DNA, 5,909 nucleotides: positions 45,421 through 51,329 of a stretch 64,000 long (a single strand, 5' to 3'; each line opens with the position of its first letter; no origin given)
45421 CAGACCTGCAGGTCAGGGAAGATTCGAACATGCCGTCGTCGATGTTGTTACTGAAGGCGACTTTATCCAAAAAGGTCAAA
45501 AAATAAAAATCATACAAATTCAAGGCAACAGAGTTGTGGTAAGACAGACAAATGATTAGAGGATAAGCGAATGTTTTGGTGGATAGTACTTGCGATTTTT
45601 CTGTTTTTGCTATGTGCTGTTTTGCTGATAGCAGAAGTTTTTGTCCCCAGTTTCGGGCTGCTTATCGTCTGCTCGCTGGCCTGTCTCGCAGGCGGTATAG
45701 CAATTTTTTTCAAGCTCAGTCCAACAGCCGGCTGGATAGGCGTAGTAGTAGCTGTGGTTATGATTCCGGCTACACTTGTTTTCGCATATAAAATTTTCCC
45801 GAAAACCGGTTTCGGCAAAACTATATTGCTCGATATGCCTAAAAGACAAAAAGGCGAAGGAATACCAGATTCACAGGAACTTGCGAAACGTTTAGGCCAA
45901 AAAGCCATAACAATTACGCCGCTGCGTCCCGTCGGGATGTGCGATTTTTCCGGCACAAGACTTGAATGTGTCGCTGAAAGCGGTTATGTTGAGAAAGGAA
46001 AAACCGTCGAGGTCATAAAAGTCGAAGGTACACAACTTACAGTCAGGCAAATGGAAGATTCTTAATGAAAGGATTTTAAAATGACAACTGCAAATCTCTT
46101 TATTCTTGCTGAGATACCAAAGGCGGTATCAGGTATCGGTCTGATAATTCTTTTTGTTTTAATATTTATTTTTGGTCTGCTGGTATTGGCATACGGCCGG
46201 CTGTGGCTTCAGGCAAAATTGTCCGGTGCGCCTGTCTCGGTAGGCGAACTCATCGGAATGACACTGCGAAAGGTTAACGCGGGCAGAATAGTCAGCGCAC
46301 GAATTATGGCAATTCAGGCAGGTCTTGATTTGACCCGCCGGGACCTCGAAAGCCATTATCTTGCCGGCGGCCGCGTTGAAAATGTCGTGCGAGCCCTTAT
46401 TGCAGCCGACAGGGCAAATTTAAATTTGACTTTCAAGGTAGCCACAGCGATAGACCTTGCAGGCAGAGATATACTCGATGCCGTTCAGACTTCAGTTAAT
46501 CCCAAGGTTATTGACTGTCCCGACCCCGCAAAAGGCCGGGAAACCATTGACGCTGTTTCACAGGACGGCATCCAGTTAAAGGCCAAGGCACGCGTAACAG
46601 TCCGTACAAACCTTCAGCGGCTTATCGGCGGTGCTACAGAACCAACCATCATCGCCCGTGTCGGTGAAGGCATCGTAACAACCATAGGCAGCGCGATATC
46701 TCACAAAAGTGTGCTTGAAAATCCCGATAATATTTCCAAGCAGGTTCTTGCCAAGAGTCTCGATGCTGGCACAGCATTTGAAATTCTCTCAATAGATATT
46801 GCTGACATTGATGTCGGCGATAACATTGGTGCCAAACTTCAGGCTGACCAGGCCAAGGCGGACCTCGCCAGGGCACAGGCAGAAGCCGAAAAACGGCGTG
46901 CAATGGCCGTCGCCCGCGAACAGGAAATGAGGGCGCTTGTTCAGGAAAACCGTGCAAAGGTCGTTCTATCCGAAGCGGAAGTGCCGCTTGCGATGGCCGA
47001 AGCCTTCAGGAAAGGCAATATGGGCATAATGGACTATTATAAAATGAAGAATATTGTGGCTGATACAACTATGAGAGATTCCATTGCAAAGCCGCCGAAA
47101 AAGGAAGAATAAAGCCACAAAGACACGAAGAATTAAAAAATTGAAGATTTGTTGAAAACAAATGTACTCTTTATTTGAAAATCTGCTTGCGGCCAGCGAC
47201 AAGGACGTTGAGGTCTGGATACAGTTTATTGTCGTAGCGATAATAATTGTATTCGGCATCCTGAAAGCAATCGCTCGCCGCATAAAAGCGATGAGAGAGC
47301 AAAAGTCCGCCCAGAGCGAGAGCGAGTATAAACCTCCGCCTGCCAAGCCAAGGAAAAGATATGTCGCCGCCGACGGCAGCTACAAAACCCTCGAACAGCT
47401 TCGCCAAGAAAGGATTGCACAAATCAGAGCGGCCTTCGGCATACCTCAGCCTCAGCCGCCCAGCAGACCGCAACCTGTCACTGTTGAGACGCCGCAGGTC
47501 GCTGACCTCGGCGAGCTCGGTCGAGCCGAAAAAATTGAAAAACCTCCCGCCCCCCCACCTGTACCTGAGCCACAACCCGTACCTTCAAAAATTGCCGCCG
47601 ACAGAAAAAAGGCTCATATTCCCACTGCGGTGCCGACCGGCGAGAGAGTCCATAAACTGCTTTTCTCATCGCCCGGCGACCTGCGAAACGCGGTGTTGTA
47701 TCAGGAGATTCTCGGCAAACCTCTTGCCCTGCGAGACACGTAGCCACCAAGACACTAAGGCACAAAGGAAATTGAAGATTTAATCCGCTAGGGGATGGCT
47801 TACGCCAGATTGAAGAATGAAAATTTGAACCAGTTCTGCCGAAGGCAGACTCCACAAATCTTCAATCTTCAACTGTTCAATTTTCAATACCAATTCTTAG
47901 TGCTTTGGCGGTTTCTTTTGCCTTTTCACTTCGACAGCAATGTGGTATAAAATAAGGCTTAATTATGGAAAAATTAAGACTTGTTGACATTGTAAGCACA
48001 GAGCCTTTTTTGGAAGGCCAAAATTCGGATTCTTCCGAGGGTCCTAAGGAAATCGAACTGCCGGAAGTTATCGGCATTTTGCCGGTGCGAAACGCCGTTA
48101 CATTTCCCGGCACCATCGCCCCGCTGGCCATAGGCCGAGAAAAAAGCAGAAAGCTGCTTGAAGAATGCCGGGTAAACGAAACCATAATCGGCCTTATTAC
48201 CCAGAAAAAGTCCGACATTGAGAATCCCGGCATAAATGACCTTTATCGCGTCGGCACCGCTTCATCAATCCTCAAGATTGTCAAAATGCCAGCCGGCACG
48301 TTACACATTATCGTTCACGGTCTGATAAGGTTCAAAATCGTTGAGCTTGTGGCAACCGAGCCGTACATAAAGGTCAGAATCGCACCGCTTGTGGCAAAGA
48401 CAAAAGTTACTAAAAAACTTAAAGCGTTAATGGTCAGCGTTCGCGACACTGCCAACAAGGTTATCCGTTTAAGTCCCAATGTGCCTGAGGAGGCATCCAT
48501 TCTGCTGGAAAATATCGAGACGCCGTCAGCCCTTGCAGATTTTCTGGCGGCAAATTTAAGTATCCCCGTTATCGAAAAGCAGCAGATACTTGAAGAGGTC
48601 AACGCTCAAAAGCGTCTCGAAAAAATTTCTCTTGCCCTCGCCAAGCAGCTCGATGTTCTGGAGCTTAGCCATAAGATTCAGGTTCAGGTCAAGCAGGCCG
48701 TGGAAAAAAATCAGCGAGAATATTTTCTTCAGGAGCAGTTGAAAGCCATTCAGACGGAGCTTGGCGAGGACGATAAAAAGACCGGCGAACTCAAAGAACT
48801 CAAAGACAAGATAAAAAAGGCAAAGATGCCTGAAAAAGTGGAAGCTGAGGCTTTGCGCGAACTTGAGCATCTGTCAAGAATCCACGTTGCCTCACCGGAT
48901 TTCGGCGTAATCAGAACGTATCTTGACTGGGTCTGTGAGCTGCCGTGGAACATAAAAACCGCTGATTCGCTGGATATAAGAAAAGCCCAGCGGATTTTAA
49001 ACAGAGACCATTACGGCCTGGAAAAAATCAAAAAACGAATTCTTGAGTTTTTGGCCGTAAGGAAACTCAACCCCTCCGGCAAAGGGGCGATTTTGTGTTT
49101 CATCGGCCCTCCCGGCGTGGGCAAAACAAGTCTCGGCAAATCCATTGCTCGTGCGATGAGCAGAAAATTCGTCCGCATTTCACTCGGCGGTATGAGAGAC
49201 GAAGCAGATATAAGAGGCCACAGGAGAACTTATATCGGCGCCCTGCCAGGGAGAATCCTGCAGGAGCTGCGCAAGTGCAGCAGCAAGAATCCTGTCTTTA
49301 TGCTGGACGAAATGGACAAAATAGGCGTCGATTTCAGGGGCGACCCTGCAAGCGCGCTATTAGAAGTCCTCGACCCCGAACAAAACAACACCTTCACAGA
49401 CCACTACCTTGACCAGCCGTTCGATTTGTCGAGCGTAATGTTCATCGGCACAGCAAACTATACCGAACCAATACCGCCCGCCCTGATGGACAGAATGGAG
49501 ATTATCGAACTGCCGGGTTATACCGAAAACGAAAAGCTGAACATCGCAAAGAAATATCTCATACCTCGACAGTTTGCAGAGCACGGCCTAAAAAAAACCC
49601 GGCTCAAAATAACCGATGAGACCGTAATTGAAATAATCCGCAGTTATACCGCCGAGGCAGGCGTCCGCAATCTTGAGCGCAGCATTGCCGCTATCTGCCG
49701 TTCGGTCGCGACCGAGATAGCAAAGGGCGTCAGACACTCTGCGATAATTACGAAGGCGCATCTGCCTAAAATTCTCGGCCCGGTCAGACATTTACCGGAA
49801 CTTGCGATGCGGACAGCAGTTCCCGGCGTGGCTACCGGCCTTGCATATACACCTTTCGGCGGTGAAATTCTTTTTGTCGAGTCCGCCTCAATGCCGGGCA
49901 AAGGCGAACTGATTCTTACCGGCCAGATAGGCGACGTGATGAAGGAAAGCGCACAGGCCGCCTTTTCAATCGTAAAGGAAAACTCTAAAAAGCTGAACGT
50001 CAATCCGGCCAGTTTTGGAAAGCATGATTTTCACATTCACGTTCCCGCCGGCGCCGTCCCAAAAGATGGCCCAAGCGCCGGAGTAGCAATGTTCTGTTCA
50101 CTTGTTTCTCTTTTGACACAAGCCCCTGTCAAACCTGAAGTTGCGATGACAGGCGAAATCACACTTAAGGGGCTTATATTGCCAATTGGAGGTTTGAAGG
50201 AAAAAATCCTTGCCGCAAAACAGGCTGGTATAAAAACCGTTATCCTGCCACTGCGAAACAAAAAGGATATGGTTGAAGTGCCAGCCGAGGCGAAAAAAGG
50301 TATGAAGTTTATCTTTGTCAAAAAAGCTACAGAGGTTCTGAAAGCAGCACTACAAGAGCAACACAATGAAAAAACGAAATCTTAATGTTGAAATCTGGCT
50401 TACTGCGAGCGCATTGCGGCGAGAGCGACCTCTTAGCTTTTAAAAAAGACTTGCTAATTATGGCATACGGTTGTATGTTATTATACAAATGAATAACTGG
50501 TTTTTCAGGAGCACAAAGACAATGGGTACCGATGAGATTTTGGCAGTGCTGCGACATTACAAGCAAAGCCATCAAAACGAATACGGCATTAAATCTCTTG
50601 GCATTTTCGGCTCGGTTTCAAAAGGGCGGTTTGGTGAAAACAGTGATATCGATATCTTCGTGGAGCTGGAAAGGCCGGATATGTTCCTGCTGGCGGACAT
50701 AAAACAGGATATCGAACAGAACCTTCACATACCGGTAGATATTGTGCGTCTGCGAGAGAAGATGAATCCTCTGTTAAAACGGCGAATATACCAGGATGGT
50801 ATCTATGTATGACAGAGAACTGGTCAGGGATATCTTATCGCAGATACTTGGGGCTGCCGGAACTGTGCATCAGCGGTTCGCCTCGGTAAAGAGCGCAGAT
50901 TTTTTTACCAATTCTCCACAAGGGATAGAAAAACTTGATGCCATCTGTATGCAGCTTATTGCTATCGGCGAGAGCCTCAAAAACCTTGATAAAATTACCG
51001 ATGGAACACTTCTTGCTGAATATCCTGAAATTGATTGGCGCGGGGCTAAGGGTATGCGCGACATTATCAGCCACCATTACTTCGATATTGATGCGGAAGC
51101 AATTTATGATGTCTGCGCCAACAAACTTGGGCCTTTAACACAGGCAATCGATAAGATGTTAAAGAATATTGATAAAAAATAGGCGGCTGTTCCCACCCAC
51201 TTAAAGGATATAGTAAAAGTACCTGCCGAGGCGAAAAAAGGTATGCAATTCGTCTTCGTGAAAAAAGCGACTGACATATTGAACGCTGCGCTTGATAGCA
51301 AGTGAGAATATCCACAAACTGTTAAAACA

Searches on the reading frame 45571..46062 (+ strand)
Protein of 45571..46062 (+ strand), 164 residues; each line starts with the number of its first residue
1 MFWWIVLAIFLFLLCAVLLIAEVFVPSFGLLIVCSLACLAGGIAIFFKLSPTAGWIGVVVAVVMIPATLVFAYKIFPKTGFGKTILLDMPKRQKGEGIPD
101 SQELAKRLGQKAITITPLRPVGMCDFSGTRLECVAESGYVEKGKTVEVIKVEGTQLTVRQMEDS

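Call 66: search_protein_families(library=pfam, proteins=[window:45571-46062:+], max_evalue=0.001)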
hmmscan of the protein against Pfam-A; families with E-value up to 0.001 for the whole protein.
window:45571-46062:+ (164 aa): 2 families
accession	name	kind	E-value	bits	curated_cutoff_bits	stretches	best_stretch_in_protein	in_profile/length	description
PF01957.25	NfeD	-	3.1e-10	40.6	29.1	1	108-159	5-56/57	NfeD-like C-terminal, partner-binding domain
PF24961.1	NfeD_membrane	-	5.2e-06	26.9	26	1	7-71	50-114/119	NfeD integral membrane domain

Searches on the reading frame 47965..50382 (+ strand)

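Call 93: search_protein_families(library=pfam, proteins=[window:47965-50382:+], max_evalue=0.001)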
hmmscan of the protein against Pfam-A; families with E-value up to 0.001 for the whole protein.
window:47965-50382:+ (806 aa): 7 families
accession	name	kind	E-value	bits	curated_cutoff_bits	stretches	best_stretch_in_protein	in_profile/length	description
PF05362.19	Lon_C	-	1.5e-82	276.6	21.1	1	595-797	2-204/205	Lon protease (S16) C-terminal proteolytic domain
PF02190.22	LON_substr_bdg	-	4.4e-46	157.8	28.7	1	38-225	4-198/200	ATP-dependent protease La (LON) substrate-binding domain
PF00004.35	AAA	-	2.2e-24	86.8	21.2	1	377-514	1-126/131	ATPase family associated with various cellular activities (AAA)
PF22667.2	Lon_lid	-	4.4e-21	74.7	27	1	539-589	2-52/57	Lon protease AAA+ ATPase lid domain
PF13541.12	ChlI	-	3.3e-07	30.7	27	1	639-765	2-121/121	Subunit ChlI of Mg-chelatase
PF07728.20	AAA_5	-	1.2e-06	29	22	1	377-511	2-139/139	AAA domain (dynein-related subfamily)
PF13401.12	AAA_22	-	0.00024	21.9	27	0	375-458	6-97/130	AAA domain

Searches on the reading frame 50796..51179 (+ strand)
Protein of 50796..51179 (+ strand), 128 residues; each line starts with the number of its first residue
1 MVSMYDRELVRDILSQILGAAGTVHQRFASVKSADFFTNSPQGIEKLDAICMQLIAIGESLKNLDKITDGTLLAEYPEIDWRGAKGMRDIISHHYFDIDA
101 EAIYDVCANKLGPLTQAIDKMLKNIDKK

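Call 67: search_protein_families(library=pfam, proteins=[window:50796-51179:+], max_evalue=0.001)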
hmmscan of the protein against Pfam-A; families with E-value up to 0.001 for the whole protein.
window:50796-51179:+ (128 aa): 1 family
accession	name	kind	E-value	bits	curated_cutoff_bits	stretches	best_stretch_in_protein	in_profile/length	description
PF01934.22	HepT-like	-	2e-17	63.4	23.5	1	43-121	23-120/120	Ribonuclease HepT-like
